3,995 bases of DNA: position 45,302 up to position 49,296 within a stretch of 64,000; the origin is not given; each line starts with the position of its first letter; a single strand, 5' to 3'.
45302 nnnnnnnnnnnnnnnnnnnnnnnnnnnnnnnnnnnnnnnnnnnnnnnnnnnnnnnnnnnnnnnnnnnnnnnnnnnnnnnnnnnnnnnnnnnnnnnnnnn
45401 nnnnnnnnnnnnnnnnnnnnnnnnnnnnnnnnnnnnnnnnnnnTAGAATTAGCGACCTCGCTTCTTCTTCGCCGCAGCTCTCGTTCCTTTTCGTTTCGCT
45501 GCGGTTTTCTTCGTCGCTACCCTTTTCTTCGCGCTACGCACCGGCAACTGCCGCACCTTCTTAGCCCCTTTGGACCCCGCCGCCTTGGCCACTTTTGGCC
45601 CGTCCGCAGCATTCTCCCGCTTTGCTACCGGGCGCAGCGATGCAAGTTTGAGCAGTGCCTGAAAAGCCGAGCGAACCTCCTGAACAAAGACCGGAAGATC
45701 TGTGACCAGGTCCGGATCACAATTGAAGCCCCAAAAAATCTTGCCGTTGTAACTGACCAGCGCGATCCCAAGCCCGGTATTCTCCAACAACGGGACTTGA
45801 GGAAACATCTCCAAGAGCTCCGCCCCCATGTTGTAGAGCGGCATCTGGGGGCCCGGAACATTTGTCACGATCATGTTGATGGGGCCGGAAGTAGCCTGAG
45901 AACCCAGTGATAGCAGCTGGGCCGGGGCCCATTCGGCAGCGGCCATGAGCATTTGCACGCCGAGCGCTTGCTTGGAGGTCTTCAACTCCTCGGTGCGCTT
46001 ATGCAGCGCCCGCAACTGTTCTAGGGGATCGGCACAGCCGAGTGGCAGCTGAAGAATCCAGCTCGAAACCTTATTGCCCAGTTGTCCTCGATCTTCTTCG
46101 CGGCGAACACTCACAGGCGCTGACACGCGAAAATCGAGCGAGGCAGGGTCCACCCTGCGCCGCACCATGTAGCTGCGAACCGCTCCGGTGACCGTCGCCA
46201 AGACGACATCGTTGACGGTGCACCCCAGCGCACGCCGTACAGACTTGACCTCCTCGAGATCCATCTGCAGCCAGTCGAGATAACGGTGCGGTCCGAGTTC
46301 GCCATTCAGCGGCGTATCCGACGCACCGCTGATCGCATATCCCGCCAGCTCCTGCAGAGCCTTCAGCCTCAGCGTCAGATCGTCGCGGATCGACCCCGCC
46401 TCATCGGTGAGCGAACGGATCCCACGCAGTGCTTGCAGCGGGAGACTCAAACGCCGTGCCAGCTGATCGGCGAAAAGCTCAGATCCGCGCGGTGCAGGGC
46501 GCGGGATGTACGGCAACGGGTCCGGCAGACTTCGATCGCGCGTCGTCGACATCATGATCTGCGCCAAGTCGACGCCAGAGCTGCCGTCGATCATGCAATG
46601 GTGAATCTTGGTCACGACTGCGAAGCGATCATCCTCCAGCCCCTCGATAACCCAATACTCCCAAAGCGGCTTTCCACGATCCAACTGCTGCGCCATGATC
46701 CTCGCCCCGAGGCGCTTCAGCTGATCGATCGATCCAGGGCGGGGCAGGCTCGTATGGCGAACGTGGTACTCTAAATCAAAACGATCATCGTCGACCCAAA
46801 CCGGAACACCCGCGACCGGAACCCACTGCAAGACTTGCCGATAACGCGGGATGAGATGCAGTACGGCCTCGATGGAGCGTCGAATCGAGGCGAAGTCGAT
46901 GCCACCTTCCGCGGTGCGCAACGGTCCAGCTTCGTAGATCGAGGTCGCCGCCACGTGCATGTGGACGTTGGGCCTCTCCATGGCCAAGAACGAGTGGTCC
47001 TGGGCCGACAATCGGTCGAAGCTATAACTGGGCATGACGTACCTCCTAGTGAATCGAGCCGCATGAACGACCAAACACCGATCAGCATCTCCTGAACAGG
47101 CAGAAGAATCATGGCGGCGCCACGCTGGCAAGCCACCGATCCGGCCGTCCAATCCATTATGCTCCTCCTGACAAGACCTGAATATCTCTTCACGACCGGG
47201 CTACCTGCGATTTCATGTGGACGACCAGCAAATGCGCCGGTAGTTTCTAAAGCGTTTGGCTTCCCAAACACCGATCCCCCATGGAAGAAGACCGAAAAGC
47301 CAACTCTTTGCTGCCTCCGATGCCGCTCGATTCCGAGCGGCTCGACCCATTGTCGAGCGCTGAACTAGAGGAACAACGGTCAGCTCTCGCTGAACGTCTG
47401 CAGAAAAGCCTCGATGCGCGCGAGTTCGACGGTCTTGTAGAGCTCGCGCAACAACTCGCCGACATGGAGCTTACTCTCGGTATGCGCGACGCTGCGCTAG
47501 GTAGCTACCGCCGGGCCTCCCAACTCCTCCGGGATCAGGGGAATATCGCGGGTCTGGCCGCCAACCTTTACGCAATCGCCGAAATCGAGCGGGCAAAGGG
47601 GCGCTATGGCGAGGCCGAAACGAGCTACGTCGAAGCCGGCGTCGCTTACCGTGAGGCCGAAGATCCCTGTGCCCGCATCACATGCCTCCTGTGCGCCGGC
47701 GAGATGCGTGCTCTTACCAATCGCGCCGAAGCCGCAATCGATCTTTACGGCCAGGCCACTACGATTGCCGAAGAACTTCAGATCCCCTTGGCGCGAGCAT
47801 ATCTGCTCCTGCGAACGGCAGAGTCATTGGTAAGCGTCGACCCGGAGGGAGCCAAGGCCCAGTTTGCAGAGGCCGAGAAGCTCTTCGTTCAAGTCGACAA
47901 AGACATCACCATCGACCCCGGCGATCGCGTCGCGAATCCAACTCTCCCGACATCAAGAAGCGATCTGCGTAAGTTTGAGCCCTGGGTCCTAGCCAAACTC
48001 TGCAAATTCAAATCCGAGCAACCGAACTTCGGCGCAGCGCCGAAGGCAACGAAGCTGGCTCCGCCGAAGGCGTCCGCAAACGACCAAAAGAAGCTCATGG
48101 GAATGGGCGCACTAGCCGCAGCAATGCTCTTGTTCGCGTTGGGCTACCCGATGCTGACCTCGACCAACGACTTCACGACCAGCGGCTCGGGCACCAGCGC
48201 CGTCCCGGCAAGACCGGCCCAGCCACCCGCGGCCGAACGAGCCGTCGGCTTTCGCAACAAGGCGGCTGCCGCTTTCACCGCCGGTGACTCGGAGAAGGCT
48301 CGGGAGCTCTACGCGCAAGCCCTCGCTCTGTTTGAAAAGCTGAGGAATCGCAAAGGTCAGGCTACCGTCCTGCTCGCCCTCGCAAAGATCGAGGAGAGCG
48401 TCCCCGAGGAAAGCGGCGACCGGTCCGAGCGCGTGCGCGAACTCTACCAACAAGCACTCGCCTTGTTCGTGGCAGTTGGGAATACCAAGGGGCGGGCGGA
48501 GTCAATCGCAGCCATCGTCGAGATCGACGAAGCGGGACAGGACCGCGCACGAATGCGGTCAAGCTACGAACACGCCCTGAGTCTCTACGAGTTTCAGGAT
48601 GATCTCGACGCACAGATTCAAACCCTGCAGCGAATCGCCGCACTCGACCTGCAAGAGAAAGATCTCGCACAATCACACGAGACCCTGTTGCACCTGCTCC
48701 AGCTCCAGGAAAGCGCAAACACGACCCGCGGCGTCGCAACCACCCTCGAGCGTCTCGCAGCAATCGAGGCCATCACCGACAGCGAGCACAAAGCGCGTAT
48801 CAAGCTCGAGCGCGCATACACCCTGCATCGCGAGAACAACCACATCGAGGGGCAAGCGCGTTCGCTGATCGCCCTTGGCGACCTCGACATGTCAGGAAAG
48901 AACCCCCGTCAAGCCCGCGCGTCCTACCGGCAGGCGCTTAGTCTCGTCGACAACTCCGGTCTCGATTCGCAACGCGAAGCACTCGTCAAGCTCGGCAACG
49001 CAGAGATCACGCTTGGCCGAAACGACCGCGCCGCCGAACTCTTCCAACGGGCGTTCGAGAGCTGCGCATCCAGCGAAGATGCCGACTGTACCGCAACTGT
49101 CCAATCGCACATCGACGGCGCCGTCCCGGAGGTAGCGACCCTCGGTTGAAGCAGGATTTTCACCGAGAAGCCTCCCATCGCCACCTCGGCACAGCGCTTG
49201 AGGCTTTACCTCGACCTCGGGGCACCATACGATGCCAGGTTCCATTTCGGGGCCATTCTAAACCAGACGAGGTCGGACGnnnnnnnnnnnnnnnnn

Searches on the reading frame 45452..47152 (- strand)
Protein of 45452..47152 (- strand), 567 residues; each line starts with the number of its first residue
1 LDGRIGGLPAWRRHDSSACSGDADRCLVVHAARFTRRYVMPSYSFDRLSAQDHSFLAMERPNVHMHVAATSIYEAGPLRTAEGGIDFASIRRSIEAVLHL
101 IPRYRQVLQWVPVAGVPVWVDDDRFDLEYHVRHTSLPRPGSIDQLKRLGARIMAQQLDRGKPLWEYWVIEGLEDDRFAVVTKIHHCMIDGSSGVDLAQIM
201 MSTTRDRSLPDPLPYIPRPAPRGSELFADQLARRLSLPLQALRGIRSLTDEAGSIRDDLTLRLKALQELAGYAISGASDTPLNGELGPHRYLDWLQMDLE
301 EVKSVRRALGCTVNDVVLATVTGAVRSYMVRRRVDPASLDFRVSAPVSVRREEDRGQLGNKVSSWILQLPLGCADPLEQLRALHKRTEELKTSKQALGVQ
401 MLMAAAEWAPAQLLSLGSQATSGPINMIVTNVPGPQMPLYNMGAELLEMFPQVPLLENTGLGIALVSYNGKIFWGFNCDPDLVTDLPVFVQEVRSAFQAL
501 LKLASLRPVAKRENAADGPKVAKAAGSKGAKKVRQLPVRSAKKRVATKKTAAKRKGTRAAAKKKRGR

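Call 5: search_protein_families(library=pfam, proteins=[window:45452-47152:-], max_evalue=0.1)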
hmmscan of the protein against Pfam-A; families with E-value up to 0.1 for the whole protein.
window:45452-47152:- (567 aa): 3 families
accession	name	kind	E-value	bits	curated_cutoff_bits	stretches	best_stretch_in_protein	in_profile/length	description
PF03007.21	WS_DGAT_cat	-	2.2e-65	221.5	23.6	1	48-317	1-263/263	Wax ester synthase/diacylglycerol acyltransferase catalytic domain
PF06974.18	WS_DGAT_C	-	9.3e-30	104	20.7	1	359-500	2-144/145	WS/DGAT C-terminal domain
PF00668.25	Condensation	-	0.034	13.3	30.6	1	73-193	27-147/456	Condensation domain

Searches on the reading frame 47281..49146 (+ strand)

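Call 5: search_protein_families(library=pfam, proteins=[window:47281-49146:+], max_evalue=0.1)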
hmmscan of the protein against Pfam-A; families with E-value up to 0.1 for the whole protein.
window:47281-49146:+ (622 aa): 10 families
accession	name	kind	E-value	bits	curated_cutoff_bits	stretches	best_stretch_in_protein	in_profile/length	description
PF13424.12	TPR_12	-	5.6e-19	68.6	30.1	4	485-555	2-74/77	Tetratricopeptide repeat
PF14938.12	SNAP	-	9.2e-13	48.7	25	2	70-200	91-224/282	Soluble NSF attachment protein, SNAP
PF07719.23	TPR_2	-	2e-08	34.1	27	2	324-352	4-32/34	Tetratricopeptide repeat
PF13181.12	TPR_8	-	4.8e-08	33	25.7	0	566-593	2-29/34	Tetratricopeptide repeat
PF00515.34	TPR_1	-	5.7e-06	26.4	27.8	0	323-352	3-32/34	Tetratricopeptide repeat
PF13432.12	TPR_16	-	1.5e-05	25.8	32.7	1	531-592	2-58/65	Tetratricopeptide repeat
PF13428.12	TPR_14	-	0.0013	19.6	23.5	1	566-601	2-37/44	Tetratricopeptide repeat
PF13176.12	TPR_7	-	0.0078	16.7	27.9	0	567-591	1-25/36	Tetratricopeptide repeat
PF08590.15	DUF1771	-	0.054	14.3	28.7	0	326-361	20-55/64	Domain of unknown function (DUF1771)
PF11207.13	DUF2989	-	0.076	13.3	23.8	0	325-372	143-188/201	Protein of unknown function (DUF2989)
